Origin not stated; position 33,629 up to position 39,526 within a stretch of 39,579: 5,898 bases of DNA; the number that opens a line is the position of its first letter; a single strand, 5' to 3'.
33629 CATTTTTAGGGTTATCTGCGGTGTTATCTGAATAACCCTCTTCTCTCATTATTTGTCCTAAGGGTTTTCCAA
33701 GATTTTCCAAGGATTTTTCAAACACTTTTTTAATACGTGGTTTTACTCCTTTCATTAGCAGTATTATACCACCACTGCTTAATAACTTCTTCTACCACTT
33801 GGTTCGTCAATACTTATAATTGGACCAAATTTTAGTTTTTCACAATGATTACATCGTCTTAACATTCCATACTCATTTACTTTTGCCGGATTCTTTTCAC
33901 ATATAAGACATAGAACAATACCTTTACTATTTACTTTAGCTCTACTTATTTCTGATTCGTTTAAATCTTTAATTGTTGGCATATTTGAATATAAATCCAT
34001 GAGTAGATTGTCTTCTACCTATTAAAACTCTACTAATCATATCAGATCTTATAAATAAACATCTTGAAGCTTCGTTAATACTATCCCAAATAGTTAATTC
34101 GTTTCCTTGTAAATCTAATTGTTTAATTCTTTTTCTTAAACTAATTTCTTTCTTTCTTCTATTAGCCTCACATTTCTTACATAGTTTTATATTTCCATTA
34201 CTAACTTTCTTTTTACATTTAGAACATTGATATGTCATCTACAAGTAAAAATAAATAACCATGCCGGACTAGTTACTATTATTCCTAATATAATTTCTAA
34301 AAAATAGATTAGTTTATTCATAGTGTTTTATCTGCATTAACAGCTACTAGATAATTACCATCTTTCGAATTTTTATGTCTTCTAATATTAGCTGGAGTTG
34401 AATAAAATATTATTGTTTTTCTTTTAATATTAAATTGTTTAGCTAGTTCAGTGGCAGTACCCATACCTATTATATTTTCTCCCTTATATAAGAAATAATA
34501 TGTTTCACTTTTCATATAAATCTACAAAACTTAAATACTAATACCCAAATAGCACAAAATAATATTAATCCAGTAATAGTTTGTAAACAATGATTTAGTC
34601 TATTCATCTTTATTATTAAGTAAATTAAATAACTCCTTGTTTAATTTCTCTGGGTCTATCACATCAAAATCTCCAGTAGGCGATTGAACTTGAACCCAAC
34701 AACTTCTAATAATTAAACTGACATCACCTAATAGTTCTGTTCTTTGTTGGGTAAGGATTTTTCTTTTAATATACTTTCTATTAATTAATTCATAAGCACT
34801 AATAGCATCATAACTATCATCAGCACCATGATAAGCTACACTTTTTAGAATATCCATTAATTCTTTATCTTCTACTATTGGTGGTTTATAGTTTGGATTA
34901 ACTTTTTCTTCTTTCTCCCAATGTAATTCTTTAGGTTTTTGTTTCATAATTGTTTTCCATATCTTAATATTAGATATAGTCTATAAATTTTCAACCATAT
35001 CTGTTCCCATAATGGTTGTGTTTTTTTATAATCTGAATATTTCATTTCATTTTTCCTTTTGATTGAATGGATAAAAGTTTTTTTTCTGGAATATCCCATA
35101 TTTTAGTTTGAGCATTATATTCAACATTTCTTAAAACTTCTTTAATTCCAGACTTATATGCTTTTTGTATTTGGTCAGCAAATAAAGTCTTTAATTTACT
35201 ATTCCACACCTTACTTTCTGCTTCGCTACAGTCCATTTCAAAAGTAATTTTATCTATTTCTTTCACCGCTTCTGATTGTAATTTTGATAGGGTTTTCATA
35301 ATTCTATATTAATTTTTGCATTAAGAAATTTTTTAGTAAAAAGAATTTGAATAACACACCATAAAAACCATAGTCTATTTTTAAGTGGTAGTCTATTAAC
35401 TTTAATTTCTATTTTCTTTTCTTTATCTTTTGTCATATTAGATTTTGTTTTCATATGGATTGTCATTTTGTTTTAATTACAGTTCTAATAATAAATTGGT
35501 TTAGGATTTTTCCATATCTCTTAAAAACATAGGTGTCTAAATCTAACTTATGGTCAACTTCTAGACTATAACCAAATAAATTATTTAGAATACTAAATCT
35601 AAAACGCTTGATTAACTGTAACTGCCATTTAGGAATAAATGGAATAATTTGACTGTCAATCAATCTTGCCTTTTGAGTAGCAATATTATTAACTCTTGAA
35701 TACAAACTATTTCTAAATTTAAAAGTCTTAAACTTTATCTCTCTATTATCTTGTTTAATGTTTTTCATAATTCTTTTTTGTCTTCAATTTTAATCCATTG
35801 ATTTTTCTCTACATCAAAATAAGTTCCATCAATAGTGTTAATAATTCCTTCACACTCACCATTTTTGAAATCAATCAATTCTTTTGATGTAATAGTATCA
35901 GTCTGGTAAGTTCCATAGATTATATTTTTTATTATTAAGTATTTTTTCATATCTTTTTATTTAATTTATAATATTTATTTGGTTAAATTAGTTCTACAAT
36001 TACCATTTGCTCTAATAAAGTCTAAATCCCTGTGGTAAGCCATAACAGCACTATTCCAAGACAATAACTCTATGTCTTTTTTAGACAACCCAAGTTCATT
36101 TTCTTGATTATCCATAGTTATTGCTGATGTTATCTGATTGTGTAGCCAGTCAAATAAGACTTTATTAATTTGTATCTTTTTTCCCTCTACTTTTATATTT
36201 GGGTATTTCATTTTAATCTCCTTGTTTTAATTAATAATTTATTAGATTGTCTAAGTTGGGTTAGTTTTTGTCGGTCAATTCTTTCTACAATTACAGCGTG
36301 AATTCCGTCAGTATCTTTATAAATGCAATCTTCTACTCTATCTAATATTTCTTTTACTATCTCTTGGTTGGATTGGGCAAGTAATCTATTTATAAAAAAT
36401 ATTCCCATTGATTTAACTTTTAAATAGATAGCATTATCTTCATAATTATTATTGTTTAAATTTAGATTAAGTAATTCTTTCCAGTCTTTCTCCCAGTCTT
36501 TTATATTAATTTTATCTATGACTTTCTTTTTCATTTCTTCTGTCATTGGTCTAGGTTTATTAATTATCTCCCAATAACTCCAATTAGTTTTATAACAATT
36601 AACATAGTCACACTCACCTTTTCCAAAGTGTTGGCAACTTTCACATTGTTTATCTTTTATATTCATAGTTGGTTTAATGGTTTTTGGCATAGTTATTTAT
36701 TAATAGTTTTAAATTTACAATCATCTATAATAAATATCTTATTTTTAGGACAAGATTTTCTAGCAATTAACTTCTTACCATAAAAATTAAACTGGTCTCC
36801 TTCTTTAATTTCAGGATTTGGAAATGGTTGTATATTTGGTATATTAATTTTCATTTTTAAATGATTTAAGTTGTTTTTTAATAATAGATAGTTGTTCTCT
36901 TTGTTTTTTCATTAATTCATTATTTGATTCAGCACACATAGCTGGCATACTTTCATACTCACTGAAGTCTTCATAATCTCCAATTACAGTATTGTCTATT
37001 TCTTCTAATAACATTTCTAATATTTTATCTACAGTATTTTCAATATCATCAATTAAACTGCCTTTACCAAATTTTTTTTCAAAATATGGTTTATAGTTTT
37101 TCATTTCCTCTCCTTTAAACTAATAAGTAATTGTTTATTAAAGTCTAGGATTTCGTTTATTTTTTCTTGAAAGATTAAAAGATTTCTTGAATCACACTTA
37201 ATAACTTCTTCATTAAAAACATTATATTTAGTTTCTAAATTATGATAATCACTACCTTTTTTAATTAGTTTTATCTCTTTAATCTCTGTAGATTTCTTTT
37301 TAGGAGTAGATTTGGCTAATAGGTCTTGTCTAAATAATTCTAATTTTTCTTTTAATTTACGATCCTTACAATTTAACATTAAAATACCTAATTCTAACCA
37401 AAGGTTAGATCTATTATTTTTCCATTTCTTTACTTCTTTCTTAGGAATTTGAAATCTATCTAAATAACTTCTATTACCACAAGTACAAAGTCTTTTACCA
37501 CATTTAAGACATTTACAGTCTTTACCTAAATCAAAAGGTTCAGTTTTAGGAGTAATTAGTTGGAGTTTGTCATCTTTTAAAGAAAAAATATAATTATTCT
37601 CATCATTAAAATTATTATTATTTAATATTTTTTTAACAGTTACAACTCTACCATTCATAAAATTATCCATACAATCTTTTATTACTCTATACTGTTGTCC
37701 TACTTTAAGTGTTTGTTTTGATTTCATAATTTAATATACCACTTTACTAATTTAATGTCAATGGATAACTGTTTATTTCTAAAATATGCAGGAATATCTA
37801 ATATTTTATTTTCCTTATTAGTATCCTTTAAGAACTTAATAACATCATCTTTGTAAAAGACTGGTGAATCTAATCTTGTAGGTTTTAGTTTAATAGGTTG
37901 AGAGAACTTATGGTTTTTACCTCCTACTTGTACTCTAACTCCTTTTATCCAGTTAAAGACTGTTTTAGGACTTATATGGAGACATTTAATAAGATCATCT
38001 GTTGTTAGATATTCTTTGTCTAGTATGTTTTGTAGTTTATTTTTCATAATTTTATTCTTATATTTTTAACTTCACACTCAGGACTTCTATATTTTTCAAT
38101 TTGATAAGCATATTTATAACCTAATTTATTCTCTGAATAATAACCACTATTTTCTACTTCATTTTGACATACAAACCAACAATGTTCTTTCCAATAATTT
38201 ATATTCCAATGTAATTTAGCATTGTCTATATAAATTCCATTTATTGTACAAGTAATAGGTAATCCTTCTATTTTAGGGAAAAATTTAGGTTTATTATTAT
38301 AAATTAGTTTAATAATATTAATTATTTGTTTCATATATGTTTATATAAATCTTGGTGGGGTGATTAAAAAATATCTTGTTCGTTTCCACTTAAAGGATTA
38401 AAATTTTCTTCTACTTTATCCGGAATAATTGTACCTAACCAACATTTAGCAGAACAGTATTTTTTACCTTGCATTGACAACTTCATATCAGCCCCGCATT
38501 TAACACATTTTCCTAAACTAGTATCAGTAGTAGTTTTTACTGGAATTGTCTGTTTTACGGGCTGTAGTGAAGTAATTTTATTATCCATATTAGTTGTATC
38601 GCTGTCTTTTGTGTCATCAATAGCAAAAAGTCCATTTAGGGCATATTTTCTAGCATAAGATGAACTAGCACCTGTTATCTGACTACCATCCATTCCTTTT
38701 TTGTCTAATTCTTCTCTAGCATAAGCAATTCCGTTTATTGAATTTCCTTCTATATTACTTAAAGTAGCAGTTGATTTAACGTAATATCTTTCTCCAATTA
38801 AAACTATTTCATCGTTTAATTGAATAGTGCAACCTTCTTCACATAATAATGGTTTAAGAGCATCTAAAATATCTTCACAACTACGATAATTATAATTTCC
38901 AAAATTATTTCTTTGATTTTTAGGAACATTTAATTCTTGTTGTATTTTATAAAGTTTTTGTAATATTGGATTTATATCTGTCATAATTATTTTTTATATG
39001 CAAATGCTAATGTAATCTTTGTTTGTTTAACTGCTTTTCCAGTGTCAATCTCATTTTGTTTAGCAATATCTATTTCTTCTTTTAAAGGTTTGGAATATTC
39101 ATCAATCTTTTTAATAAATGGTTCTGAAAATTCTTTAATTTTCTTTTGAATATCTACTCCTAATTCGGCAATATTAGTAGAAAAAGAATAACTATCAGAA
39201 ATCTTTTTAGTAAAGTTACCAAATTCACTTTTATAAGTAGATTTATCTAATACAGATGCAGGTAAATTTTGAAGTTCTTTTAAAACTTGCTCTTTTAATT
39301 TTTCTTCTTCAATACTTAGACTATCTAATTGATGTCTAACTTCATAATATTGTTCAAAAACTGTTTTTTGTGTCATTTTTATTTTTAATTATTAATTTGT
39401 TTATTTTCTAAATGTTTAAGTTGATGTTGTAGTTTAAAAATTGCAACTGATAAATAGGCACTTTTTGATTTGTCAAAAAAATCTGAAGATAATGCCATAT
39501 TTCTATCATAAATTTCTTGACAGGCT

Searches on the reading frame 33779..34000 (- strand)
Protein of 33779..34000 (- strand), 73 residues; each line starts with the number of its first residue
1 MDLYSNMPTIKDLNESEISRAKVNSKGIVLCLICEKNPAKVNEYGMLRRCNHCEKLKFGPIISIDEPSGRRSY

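Call 37: search_protein_families(library=pfam, proteins=[window:33779-34000:-], max_evalue=0.05)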
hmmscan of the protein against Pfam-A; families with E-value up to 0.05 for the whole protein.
window:33779-34000:- (73 aa): 1 family
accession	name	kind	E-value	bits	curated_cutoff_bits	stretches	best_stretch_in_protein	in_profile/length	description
PF18608.7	XAF1_C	-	0.021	14.8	25.8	1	43-55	13-25/54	XIAP-associated factor 1 C-terminal domain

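Call 58: search_protein_families(library=phrogs, proteins=[window:33779-34000:-], max_evalue=0.01)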
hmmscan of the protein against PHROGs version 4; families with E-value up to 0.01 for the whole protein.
window:33779-34000:- (73 aa): 0 families

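Call 92: find_homologous_proteins(query=window:33779-34000:-, max_evalue=0.01)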
Query window:33779-34000:- (73 aa): 11 proteins with E <= 0.01 among 11 candidates.
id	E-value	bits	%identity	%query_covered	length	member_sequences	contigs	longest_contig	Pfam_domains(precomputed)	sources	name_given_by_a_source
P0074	1.9e-42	160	100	100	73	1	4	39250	-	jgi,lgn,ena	-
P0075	1.8e-30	122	84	92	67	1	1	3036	-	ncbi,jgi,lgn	jgi:uncharacterized CHY-type Zn-finger protein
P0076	3.3e-30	121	85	92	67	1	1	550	-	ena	-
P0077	2.8e-28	115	72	95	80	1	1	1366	-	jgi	jgi:uncharacterized CHY-type Zn-finger protein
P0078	2.1e-27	112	76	100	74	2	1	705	-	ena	-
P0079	4.3e-27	111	76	92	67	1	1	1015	-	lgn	-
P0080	5.7e-27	110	76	92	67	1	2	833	-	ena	-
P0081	8.1e-27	110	76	92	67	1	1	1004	-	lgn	-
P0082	4.7e-25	104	73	92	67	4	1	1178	-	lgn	-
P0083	9.5e-24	100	70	92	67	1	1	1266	-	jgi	-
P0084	9.8e-21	91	66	92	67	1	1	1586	-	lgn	-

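Call 101: predict_structure(alignment_id=A5)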
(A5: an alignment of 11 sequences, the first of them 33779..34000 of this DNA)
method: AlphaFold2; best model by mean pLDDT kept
length: 73 residues; sequences in the alignment: 11
mean_pLDDT: 71.9   pTM: 0.46
mean pLDDT of the five models: 71.9, 70.6, 70.2, 70.1, 69.0
residues with pLDDT >= 90: 0; 70-90: 49; 50-70: 14; < 50: 10
segments of 3 or more residues with pLDDT < 50: 59-66
pLDDT, mean of each block of 10 residues (from residue 1): 61 82 83 84 83 67 49 54
secondary structure, 60 per line:
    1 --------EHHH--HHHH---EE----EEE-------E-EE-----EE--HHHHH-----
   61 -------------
elements in order: H15-18 E28-30 H51-55

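Call 104: fold_search(model_id=the predicted structure, library=pdb)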
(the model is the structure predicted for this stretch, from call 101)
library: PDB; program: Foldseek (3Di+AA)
matches with E <= 10: 29; with E <= 0.001: 0
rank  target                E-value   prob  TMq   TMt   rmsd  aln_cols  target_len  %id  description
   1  3qln_B                1.8e+00  0.09  0.31  0.22  11.1        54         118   13  Crystal structure of ATRX ADD domain in free state (released 2011-06-15)
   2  6sqp_C                1.9e+00  0.14  0.26  0.29   4.1        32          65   28  Crystal structure of Cat MDM2-S429E RING domain homodimer (released 2020-05-06)
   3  7vsp_B                2.7e+00  0.09  0.28  0.24   8.6        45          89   24  Crystal strcuture of the tandem B-Box domains of COL2 (released 2022-03-02)
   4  4r7e                  3.4e+00  0.13  0.28  0.30   2.7        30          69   27  Structure of Bre1 RING domain (released 2015-05-13)
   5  5o76_C                3.4e+00  0.11  0.28  0.06   2.7        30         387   33  Structure of phosphoY371 c-CBL in complex with ZAP70-peptide and UbV.pCBL ubiquitin variant (released 2017-11-01)
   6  13rz_B                3.9e+00  0.08  0.27  0.29   5.2        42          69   17  PanDDA analysis group deposition -- IDOL RING domain in complex with Z1118527729 (released 2025-12-10)
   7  13sb_A                3.9e+00  0.08  0.27  0.26   5.2        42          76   17  PanDDA analysis group deposition -- IDOL RING domain in complex with Z1456069604 (released 2025-12-10)
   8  9rjs_E                4.2e+00  0.02  0.22  0.05   8.0        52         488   12  Structure of the Bacteriophage PhiKZ non-virion RNA Polymerase bound to an analogue of its promoter (released 2025-07-16)
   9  9sa2_D                4.5e+00  0.10  0.27  0.28   3.0        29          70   21  The RING domain of IDOL (released 2025-09-10)
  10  9sa2_B                4.5e+00  0.08  0.28  0.29   5.2        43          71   16  The RING domain of IDOL (released 2025-09-10)
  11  2y1n_C                5.2e+00  0.09  0.28  0.06   2.7        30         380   33  Structure of c-Cbl-ZAP-70 peptide complex (released 2012-01-18)
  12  9sa2_A                5.2e+00  0.06  0.26  0.26   5.2        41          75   17  The RING domain of IDOL (released 2025-09-10)
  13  7ups_A                5.2e+00  0.02  0.19  0.08   7.4        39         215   13  Structural study of Legionella pneumophila effector DotY (Lpg0294) (released 2022-08-10)
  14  13sd_B                5.5e+00  0.07  0.28  0.30   5.2        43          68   16  PanDDA analysis group deposition -- IDOL RING domain in complex with Z1516316257 (released 2025-12-10)
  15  3qla_A                6.0e+00  0.04  0.30  0.20   9.1        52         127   15  Hexagonal complex structure of ATRX ADD bound to H3K9me3 peptide (released 2011-06-15)
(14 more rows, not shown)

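Call 105: search_protein_representatives(alignment_id=A5)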
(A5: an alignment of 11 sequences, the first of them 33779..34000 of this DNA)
Query: 11 sequences, 67 profile positions. Proteins with E-value up to 0.001 (for the whole library): 17; up to 1e-10: 5; up to 1e-30: 0. The best 17 are listed.
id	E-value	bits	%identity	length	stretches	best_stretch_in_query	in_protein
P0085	8.2e-30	118.7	-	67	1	1-67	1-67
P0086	2.3e-25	104.4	-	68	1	1-67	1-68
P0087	7.2e-25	102.8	-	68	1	1-60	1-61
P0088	8.9e-25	102.5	-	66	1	1-67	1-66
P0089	5.7e-11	58.3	-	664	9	10-56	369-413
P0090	1.9e-09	53.4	-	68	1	1-58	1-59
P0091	8.1e-08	48.2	-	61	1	3-52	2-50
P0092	9.6e-08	48.0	-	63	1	3-65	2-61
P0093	2.1e-07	46.9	-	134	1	3-55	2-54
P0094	7.6e-07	45.1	-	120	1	1-51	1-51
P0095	1.1e-06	44.6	-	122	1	3-49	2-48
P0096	1.3e-06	44.3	-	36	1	1-26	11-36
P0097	2.0e-06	43.7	-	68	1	1-60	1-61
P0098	7.0e-06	42.0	-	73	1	3-65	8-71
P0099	1.9e-05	40.6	-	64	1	3-50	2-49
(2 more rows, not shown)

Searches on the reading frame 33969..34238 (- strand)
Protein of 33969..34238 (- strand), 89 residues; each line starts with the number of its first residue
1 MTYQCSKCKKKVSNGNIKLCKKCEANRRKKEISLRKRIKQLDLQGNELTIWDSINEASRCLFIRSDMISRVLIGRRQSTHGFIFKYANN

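Call 37: search_protein_families(library=pfam, proteins=[window:33969-34238:-], max_evalue=0.05)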
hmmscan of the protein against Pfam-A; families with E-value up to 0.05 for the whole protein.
window:33969-34238:- (89 aa): 4 families
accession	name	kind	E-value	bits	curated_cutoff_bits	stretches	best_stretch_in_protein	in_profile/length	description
PF22083.2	I-HmuI_NUMOD-like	-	1.2e-07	31.6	27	1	50-85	11-46/46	DNA endonuclease I-HmuI-like, NUMOD-like domain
PF07453.19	NUMOD1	-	0.0046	17.6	22.8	1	36-63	1-28/37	NUMOD1 domain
PF14260.11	zf-C4pol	-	0.0062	17.2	28.9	1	5-48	1-41/70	C4-type zinc-finger of DNA polymerase delta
PF22127.1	NtdA_N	-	0.013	15.7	27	1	27-55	8-35/66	NTD biosynthesis operon protein NtdA, N-terminal domain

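Call 58: search_protein_families(library=phrogs, proteins=[window:33969-34238:-], max_evalue=0.01)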
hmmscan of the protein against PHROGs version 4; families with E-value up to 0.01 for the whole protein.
window:33969-34238:- (89 aa): 4 families
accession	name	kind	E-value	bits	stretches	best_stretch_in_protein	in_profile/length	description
phrog_20162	-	DNA, RNA and nucleotide metabolism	1.4e-07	32.8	1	11-88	6-83/88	HNH endonuclease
phrog_1310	-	unknown function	0.00015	23.2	1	8-87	40-119/125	-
phrog_7140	-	DNA, RNA and nucleotide metabolism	0.007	16.1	1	27-88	279-337/423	intron encoded nuclease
phrog_3855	-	DNA, RNA and nucleotide metabolism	0.0099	17.3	0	46-86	16-56/115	HTH DNA binding protein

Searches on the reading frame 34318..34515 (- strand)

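Call 37: search_protein_families(library=pfam, proteins=[window:34318-34515:-], max_evalue=0.05)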
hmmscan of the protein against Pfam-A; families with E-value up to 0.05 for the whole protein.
window:34318-34515:- (65 aa): 0 families

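Call 58: search_protein_families(library=phrogs, proteins=[window:34318-34515:-], max_evalue=0.01)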
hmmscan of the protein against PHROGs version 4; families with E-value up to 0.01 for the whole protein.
window:34318-34515:- (65 aa): 2 families
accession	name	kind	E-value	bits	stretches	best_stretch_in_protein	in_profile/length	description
phrog_803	-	moron, auxiliary metabolic gene and host takeover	5e-12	47.2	1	2-53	6-57/117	host nuclease inhibitor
phrog_4149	-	unknown function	0.0009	20.2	1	6-39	79-112/193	-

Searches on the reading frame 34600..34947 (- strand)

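Call 37: search_protein_families(library=pfam, proteins=[window:34600-34947:-], max_evalue=0.05)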
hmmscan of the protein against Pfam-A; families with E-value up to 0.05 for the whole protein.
window:34600-34947:- (115 aa): 1 family
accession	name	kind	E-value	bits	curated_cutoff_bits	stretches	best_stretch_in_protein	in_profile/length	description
PF18028.7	Zmiz1_N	-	0.0053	17.5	28.9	1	28-72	44-88/99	Zmiz1 N-terminal tetratricopeptide repeat domain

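Call 58: search_protein_families(library=phrogs, proteins=[window:34600-34947:-], max_evalue=0.01)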
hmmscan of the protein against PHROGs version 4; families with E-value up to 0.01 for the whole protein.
window:34600-34947:- (115 aa): 0 families

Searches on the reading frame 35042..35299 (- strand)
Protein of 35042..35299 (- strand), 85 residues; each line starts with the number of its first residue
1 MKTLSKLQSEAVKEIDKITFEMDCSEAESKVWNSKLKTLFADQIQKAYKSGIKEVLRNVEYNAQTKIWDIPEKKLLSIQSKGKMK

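Call 37: search_protein_families(library=pfam, proteins=[window:35042-35299:-], max_evalue=0.05)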
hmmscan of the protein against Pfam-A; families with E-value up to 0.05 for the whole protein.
window:35042-35299:- (85 aa): 0 families

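Call 58: search_protein_families(library=phrogs, proteins=[window:35042-35299:-], max_evalue=0.01)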
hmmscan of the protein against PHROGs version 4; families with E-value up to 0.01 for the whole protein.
window:35042-35299:- (85 aa): 1 family
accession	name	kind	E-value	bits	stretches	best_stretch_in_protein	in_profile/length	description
phrog_28002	-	unknown function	0.0001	23.4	1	14-58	8-56/75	-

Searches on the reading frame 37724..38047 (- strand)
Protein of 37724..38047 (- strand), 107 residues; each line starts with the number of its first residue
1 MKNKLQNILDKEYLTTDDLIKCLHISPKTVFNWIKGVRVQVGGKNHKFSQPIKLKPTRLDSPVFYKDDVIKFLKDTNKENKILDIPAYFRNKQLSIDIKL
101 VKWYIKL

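Call 38: search_protein_families(library=pfam, proteins=[window:37724-38047:-], max_evalue=0.05)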
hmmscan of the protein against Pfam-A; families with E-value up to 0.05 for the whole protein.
window:37724-38047:- (107 aa): 3 families
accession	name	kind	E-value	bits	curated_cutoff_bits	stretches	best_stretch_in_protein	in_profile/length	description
PF12728.13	HTH_17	-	0.0047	17.6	27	1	13-35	1-23/51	Helix-turn-helix domain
PF01710.22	HTH_Tnp_IS630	-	0.014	15.9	21.3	1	20-105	25-105/119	Transposase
PF13384.12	HTH_23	-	0.032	14.5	24.6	1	13-35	17-39/50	Homeodomain-like domain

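Call 59: search_protein_families(library=phrogs, proteins=[window:37724-38047:-], max_evalue=0.01)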
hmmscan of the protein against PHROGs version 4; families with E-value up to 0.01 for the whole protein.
window:37724-38047:- (107 aa): 2 families
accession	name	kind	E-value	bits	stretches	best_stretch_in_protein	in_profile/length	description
phrog_2907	-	integration and excision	0.0015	19.9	1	10-44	3-37/117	excisionase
phrog_4745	-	DNA, RNA and nucleotide metabolism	0.0027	18.5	1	11-80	29-91/107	DNA binding protein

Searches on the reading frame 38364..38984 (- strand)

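Call 38: search_protein_families(library=pfam, proteins=[window:38364-38984:-], max_evalue=0.05)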
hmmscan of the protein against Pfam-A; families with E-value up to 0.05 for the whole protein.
window:38364-38984:- (206 aa): 1 family
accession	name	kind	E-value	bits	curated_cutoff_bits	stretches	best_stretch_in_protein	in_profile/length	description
PF04404.17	ERF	-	2.1e-38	132.1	25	1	8-141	2-137/153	ERF superfamily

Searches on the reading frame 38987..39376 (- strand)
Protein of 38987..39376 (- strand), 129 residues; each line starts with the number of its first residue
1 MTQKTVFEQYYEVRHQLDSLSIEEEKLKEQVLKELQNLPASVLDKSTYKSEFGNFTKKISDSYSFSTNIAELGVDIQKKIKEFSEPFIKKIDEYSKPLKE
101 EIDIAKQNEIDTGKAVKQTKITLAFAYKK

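Call 38: search_protein_families(library=pfam, proteins=[window:38987-39376:-], max_evalue=0.05)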
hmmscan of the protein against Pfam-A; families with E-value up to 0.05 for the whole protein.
window:38987-39376:- (129 aa): 1 family
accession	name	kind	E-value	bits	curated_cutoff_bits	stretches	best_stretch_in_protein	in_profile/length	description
PF22736.1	NNH5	-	0.004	17.5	27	1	50-93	87-130/134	NACHT N-terminal Helical domain 5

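Call 59: search_protein_families(library=phrogs, proteins=[window:38987-39376:-], max_evalue=0.01)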
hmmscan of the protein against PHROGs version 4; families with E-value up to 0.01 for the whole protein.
window:38987-39376:- (129 aa): 0 families
